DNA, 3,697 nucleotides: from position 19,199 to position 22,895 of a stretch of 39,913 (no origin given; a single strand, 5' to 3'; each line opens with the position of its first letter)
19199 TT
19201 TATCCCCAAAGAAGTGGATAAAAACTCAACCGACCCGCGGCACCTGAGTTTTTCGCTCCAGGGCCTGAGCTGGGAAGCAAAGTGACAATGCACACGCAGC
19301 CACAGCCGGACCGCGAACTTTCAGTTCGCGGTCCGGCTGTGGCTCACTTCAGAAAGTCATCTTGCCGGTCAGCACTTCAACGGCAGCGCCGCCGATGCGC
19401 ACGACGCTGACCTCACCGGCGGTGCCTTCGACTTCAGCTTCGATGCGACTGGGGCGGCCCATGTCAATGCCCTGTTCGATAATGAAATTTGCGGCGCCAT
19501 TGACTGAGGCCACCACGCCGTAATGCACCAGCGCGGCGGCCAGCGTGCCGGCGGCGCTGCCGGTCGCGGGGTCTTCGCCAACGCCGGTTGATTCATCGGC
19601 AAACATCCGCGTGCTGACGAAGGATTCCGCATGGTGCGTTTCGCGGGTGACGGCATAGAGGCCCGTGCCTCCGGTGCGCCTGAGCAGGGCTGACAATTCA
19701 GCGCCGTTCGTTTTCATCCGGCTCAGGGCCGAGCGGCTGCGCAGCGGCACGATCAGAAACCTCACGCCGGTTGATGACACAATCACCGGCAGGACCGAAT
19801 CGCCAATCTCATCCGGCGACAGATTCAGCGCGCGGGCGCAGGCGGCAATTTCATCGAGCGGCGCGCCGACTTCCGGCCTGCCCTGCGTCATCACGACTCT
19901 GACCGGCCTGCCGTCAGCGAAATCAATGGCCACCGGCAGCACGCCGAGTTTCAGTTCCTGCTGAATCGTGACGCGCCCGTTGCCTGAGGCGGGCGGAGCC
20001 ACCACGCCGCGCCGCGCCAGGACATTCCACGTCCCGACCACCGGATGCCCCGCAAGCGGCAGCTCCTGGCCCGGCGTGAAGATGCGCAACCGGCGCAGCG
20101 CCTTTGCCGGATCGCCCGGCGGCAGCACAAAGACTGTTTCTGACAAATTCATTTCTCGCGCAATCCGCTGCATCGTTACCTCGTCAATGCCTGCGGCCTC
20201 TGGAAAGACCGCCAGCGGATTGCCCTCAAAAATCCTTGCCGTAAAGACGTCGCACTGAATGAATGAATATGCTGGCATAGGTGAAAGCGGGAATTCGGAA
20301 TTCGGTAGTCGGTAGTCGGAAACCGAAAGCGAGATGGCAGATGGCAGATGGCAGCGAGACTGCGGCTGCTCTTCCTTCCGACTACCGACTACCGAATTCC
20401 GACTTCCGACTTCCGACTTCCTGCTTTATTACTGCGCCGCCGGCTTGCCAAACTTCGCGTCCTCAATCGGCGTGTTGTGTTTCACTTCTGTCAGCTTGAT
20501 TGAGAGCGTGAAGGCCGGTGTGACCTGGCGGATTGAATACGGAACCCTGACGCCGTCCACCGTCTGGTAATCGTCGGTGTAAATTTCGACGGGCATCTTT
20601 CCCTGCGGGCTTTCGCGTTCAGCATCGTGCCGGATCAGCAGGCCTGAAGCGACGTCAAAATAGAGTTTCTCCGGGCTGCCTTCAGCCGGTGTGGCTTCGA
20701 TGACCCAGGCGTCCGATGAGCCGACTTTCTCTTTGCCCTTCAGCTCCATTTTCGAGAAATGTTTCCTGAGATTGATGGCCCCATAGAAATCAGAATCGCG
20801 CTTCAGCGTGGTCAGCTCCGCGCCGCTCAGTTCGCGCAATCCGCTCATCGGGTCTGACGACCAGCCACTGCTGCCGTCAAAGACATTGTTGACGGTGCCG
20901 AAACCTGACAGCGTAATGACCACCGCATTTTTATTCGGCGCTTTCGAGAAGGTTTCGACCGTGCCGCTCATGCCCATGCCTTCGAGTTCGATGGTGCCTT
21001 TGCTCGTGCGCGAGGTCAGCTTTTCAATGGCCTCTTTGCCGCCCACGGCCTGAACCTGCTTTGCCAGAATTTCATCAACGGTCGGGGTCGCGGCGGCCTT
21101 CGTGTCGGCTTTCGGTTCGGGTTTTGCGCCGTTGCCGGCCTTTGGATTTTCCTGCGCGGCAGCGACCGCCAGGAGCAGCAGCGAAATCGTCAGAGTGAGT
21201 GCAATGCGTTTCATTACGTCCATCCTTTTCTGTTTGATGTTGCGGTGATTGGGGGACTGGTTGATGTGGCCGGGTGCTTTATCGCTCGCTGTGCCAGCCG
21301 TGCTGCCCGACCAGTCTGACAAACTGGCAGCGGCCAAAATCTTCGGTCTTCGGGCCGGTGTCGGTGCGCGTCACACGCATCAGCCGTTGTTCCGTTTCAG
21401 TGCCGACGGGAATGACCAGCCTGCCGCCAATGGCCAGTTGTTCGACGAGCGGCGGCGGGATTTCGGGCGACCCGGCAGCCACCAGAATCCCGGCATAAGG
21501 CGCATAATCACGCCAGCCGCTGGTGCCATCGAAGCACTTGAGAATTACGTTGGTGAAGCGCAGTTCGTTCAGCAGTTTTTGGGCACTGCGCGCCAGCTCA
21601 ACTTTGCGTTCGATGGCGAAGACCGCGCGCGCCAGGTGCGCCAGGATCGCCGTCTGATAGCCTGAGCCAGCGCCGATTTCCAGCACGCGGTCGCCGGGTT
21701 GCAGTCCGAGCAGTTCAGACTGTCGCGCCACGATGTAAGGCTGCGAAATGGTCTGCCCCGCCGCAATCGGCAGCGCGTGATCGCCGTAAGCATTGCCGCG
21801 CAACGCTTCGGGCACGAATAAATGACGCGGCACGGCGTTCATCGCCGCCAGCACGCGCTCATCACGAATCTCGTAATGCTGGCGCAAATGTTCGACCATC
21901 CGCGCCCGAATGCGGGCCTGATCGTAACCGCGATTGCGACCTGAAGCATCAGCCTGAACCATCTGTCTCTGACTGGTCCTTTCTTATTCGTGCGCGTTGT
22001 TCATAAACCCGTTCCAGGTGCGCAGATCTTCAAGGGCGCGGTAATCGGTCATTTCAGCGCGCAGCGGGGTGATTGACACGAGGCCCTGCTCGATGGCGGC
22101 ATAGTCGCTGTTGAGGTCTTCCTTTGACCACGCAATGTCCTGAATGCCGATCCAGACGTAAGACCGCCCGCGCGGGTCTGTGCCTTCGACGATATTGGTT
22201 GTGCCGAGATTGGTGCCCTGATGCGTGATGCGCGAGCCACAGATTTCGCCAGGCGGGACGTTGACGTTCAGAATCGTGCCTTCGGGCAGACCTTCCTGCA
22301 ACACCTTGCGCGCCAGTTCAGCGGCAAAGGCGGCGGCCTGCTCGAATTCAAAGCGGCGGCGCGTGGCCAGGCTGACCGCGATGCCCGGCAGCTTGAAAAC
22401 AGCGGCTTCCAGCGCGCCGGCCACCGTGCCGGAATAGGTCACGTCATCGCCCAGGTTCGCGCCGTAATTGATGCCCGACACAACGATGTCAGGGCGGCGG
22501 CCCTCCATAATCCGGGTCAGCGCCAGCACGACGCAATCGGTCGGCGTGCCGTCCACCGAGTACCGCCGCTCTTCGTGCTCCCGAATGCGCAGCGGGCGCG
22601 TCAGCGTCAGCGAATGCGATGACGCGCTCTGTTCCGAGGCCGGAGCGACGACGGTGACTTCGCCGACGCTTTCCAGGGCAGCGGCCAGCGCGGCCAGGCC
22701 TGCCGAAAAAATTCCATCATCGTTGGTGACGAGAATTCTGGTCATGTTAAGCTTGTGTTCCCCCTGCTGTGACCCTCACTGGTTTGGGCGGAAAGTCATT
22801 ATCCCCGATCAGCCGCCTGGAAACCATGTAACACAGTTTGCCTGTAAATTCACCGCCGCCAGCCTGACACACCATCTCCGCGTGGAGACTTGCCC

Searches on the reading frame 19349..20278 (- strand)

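Call 3: search_protein_families(library=pfam, proteins=[window:19349-20278:-], max_evalue=0.01)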
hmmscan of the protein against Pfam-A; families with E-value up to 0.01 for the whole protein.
window:19349-20278:- (309 aa): 1 family
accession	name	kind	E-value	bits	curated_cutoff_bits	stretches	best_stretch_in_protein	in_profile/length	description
PF02567.21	PhzC-PhzF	-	4.4e-58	197.5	27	1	10-305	2-281/281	Phenazine biosynthesis-like protein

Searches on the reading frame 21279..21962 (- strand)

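Call 26: search_protein_families(library=pfam, proteins=[window:21279-21962:-], max_evalue=0.001)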
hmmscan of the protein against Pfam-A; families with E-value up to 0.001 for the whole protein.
window:21279-21962:- (227 aa): 2 families
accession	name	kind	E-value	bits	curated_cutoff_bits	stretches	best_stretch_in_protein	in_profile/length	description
PF01135.25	PCMT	-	1.4e-60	205.1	20.3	1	21-220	5-208/210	Protein-L-isoaspartate(D-aspartate) O-methyltransferase (PCMT)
PF00398.26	RrnaAD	-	1.4e-07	31.4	24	1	85-133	26-74/263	Ribosomal RNA adenine dimethylase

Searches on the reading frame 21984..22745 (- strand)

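Call 26: search_protein_families(library=pfam, proteins=[window:21984-22745:-], max_evalue=0.001)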
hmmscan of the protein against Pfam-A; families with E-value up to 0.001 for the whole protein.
window:21984-22745:- (253 aa): 1 family
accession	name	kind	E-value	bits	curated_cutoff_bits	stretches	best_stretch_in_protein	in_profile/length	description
PF01975.23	SurE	-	8.6e-64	215.2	22.1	1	4-179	1-185/189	Survival protein SurE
